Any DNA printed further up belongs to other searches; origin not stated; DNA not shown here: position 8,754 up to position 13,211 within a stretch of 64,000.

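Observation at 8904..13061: Giant secreted or anchored methionine-rich, hyper-acidic repeat protein with no recognisable family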

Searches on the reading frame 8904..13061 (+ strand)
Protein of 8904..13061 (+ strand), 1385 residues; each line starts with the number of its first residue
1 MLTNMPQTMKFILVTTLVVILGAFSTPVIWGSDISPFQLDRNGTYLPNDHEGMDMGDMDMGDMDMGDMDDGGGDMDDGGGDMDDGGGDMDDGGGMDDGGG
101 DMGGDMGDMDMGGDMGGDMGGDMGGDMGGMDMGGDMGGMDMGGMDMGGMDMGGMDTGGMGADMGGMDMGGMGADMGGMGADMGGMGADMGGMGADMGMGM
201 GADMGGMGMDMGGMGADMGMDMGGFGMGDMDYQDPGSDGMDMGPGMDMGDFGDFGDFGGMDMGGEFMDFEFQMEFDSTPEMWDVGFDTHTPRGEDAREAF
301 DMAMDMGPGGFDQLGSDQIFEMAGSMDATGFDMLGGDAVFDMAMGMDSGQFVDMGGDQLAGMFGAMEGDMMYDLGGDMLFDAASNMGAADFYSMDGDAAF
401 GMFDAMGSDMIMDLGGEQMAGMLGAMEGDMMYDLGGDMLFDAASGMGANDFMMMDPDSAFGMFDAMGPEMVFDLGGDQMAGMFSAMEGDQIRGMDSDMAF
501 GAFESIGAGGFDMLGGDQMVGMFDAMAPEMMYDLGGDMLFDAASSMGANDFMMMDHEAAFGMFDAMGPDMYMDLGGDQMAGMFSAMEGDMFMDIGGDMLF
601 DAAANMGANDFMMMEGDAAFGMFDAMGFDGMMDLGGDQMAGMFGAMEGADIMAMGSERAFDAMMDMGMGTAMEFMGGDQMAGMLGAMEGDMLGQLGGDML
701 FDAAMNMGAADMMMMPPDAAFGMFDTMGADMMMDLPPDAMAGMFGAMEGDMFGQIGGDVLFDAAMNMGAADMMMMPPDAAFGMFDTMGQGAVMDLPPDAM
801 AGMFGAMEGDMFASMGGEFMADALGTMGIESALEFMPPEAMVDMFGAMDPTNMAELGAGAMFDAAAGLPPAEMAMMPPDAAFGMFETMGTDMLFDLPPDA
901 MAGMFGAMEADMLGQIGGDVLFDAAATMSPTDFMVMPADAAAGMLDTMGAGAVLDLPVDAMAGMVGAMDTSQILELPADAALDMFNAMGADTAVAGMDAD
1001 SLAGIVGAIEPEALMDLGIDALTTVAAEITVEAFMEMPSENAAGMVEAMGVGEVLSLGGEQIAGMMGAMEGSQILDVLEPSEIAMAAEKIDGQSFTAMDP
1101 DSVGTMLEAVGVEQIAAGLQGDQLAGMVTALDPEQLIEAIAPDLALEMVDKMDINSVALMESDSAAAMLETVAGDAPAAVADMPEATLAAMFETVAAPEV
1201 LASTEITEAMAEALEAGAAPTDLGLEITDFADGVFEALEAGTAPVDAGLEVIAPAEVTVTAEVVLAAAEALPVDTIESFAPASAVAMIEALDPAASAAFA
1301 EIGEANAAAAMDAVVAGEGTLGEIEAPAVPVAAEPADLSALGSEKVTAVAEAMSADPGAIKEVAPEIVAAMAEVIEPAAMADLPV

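Call 5: search_protein_families(library=pfam, proteins=[window:8904-13061:+], max_evalue=0.01)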
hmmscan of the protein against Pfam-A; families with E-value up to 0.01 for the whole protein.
window:8904-13061:+ (1385 aa): 0 families

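Call 9: find_encoding_contigs(protein=window:8904-13061:+, flank=10000, max_places=6)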
Protein window:8904-13061:+ (1385 aa): no gene with exactly this product is on record in the collection.

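Call 10: find_homologous_proteins(query=window:8904-13058:+, max_evalue=0.001)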
Query window:8904-13058:+: 8000 candidates shared short words with the query, none scored E <= 0.001.

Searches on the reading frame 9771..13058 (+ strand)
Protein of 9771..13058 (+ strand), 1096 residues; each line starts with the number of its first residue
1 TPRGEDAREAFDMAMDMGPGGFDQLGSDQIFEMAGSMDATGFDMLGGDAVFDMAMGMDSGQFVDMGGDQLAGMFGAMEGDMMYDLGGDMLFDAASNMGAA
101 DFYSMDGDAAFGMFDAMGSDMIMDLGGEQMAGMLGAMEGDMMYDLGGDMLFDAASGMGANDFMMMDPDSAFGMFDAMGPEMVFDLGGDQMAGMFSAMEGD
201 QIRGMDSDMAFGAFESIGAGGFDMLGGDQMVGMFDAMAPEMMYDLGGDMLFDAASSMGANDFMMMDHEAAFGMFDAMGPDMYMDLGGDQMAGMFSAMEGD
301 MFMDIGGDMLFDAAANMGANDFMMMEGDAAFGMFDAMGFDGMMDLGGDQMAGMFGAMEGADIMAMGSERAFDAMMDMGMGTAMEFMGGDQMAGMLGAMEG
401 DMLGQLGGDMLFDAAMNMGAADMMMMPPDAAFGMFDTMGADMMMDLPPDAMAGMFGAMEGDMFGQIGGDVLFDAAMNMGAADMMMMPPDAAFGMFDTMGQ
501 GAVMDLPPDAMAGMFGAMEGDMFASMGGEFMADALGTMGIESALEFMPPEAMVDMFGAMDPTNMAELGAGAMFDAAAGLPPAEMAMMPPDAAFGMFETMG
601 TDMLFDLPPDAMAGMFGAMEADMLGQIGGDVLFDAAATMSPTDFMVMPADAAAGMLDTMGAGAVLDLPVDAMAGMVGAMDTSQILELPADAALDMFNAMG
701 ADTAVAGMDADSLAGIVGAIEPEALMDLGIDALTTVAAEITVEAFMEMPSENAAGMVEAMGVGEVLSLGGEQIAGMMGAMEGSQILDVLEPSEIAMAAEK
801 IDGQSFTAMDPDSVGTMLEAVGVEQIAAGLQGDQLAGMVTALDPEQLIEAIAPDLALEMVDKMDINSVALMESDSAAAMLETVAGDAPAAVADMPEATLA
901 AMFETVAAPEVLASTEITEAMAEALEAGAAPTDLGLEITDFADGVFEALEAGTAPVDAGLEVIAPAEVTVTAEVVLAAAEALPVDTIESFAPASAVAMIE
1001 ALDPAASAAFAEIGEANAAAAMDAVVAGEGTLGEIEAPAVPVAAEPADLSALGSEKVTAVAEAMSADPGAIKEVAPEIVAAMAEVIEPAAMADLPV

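Call 36: search_protein_representatives(protein=window:9771-13058:+)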
Query: 1096 residues. Proteins with E-value up to 0.001 (for the whole library): 50; up to 1e-10: 23; up to 1e-30: 4. The best 50 are listed.
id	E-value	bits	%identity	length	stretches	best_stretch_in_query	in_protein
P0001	1.8e-68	248.6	34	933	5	90-500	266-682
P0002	2.3e-63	231.6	85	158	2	511-618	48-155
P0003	3.4e-58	214.5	50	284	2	249-446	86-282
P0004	4.9e-49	184.2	29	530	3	65-363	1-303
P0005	5.6e-27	111.2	38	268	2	27-216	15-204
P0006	3.0e-23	98.8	41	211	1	257-431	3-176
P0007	1.2e-22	96.9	85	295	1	1022-1095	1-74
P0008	1.4e-22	96.6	91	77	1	458-514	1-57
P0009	7.2e-21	90.9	82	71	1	879-949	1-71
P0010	1.8e-16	76.4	23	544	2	3-258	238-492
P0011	2.4e-16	76.0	44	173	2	343-442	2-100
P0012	1.1e-15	73.8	42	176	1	53-206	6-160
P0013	1.6e-15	73.2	52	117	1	325-419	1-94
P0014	3.1e-14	69.0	47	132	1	274-380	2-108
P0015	1.3e-13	67.0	39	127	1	663-784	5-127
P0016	3.6e-13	65.5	27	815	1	3-205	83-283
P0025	5.4e-09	51.6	29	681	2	72-199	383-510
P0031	1.1e-07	47.3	30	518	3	27-243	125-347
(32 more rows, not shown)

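Call 38: search_protein_families(library=pfam, proteins=[P0001, P0004, P0010, P0016, P0025, P0031, P0003, P0007], max_evalue=1)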
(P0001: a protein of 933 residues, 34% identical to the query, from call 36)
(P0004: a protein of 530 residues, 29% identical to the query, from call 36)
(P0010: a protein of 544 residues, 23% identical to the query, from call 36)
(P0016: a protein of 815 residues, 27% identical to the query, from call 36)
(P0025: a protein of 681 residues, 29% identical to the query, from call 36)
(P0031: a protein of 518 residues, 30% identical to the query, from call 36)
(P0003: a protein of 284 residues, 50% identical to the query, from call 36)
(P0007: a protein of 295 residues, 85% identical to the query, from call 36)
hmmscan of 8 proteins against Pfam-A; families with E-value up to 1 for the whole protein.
P0001 (933 aa): 2 families
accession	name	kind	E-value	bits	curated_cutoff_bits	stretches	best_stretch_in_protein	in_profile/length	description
PF20080.4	ALTTAQ_rpt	-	3.7e-05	23.7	26.4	0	616-633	19-36/38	ALTTAQ repeat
PF11248.13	DUF3046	-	0.048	14.5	25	0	538-567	16-45/62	Protein of unknown function (DUF3046)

P0004 (530 aa): 2 families
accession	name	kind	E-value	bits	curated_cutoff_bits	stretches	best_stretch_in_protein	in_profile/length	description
PF13510.11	Fer2_4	-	0.039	14.4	22.8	1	297-341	8-52/82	2Fe-2S iron-sulfur cluster binding domain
PF11865.14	mTOR_dom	-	0.2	12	27.6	0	123-142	30-49/160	Serine/threonine-protein kinase mTOR domain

P0010 (544 aa): 1 family
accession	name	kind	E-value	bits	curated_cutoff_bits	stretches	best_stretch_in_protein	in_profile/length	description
PF22170.1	AnkX_ins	-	0.18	12.4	27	0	301-346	33-78/83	Phosphocholine transferase AnkX insertion domain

P0016 (815 aa): 2 families
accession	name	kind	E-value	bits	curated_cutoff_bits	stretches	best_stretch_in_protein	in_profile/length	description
PF18998.6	Flg_new_2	-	1.7e-10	41.1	23.6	1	406-471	1-69/73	Divergent InlB B-repeat domain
PF05345.18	He_PIG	-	2.9e-09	37.7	24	2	514-573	24-86/96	Putative Ig domain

P0025 (681 aa): 4 families
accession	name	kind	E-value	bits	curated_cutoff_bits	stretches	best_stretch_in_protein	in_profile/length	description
PF17780.6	OCRE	-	2.4e-15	56.7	24.7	3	219-265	3-49/52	OCRE domain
PF03448.22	MgtE_N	-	0.026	15.5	25.9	0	495-536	28-69/102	MgtE intracellular N domain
PF07172.16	GRP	-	0.029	15.4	30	1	5-81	11-84/90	Glycine rich protein family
PF11162.13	DUF2946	-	0.38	12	23.7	0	7-65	3-41/117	Protein of unknown function (DUF2946)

P0031 (518 aa): 1 family
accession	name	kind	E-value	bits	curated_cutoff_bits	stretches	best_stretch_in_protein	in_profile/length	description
PF17441.7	DUF5419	-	0.071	13.7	31.8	1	186-223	10-44/54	Family of unknown function (DUF5419)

P0003 (284 aa): 3 families
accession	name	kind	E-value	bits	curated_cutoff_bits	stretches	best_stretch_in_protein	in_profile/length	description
PF01290.25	Thymosin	-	0.051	13.8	24.8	0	17-34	6-23/39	Thymosin beta-4 family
PF18579.7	Raf1_HTH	-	0.063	13.4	27.3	0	238-252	27-41/61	Rubisco accumulation factor 1 helix turn helix domain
PF10734.14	DUF2523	-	0.25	12.3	22.1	1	167-222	21-67/80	Protein of unknown function (DUF2523)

P0007 (295 aa): 0 families

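Call 41: find_encoding_contigs(protein=P0001, flank=10000, max_places=3)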
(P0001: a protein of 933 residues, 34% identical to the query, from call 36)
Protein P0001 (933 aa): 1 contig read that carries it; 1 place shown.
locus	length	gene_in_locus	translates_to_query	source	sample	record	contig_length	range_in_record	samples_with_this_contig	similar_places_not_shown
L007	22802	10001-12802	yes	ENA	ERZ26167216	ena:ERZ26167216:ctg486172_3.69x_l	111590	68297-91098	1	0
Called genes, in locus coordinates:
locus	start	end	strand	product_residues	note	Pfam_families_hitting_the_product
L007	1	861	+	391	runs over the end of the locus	-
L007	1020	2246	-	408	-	PF07690:MFS_1, PF12832:MFS_1_like (faint), PF07690:MFS_1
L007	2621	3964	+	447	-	PF00202:Aminotran_3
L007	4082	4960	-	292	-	PF08450:SGL (faint), PF17170:DUF5128 (faint), PF01436:NHL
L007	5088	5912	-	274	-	PF00753:Lactamase_B, PF19583:ODP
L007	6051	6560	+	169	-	PF01523:PmbA_TldD_1st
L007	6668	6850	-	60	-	PF01042:Ribonuc_L-PSP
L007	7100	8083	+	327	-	PF00491:Arginase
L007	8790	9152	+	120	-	-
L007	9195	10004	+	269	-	-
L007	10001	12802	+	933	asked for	-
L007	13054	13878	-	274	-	PF11716:MDMPI_N, PF12867:DinB_2 (weak)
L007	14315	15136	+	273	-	PF00753:Lactamase_B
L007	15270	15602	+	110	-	-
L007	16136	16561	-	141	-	PF02943:FeThRed_B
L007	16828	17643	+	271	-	PF00248:Aldo_ket_red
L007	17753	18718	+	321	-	PF01370:Epimerase, PF16363:GDP_Man_Dehyd (faint)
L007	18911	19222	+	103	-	-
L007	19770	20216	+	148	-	PF01475:FUR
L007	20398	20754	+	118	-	PF00903:Glyoxalase, PF12681:Glyoxalase_2, PF18029:Glyoxalase_6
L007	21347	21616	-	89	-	-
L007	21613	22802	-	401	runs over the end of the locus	PF02547:Queuosine_synth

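Call 77: search_protein_families(library=ncbifam, proteins=[window:9771-13058:+], max_evalue=0.1)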
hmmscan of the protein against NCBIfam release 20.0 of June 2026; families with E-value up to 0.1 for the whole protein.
window:9771-13058:+ (1096 aa): 0 families

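Call 80: search_protein_families(library=pfam, proteins=[L007:8715-9149:+], max_evalue=1)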
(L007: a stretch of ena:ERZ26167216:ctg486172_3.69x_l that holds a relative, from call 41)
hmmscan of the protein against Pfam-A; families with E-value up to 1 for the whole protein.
L007:8715-9149:+ (145 aa): 2 families
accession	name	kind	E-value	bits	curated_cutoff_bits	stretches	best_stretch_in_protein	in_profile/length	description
PF18407.7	GNAT_like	-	0.09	13.5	26.3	0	67-86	1-19/61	GCN5-related N-acetyltransferase like domain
PF09296.17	NUDIX-like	-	0.19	13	22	1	52-139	3-74/96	NADH pyrophosphatase-like rudimentary NUDIX domain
